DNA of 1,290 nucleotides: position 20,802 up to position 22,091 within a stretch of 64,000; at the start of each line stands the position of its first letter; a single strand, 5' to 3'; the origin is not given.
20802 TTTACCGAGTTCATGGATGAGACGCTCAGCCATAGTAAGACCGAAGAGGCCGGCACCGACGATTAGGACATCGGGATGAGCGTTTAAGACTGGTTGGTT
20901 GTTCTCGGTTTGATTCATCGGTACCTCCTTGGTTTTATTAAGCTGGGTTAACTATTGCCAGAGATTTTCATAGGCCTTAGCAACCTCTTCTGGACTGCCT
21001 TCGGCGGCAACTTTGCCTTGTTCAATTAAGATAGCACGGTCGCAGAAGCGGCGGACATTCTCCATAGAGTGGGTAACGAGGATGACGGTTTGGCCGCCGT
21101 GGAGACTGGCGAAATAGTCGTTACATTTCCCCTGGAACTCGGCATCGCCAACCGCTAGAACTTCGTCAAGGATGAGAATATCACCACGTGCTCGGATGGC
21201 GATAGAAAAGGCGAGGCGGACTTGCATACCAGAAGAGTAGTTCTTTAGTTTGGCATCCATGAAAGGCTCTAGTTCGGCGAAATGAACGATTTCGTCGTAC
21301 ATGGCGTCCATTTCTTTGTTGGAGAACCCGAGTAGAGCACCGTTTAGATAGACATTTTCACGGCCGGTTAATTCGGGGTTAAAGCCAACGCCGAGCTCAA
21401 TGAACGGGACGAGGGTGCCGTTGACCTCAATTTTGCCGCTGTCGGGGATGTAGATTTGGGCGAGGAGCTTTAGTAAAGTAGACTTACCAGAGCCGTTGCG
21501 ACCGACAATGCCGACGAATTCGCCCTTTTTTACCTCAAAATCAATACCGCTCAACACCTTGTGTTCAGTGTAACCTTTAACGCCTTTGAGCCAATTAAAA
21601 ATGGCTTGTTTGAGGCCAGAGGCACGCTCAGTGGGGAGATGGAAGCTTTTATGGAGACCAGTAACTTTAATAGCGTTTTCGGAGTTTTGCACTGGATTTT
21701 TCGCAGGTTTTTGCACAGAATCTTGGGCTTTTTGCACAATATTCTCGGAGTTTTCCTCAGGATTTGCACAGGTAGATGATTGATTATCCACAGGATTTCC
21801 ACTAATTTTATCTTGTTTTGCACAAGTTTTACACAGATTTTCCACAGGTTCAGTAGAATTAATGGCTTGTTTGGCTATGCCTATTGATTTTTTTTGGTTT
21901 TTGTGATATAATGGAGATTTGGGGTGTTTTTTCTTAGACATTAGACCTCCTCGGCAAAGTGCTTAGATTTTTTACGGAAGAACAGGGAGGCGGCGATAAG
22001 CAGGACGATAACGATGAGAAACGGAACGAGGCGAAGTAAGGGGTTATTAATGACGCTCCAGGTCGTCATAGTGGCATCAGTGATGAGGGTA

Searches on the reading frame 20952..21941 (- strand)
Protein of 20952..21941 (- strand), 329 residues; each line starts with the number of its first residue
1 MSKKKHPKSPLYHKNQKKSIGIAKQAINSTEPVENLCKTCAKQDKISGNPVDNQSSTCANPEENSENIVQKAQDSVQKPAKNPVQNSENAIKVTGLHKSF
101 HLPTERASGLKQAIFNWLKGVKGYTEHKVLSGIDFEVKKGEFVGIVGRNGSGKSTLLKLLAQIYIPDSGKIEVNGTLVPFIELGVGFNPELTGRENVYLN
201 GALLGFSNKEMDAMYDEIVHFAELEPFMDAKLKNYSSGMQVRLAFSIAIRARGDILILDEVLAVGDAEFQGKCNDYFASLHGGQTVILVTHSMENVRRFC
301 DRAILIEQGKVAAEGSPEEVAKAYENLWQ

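Call 14: search_protein_families(library=pfam, proteins=[window:20952-21941:-])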
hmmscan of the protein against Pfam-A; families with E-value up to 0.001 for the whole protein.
window:20952-21941:- (329 aa): 5 families
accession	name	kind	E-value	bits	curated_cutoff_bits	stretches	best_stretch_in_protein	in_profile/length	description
PF00005.33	ABC_tran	-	1.7e-22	81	25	1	130-261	1-135/137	ABC transporter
PF13304.12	AAA_21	-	1.1e-05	26.1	27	1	142-163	1-22/304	AAA domain, putative AbiEii toxin, Type IV TA system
PF02463.25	SMC_N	-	0.00015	21.7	40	0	139-157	23-41/220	RecF/RecN/SMC N terminal domain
PF13555.12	AAA_29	-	0.00026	21.1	27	1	134-174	16-55/61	P-loop containing region of AAA domain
PF13476.12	AAA_23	-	0.00028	22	27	1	119-160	5-39/201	AAA domain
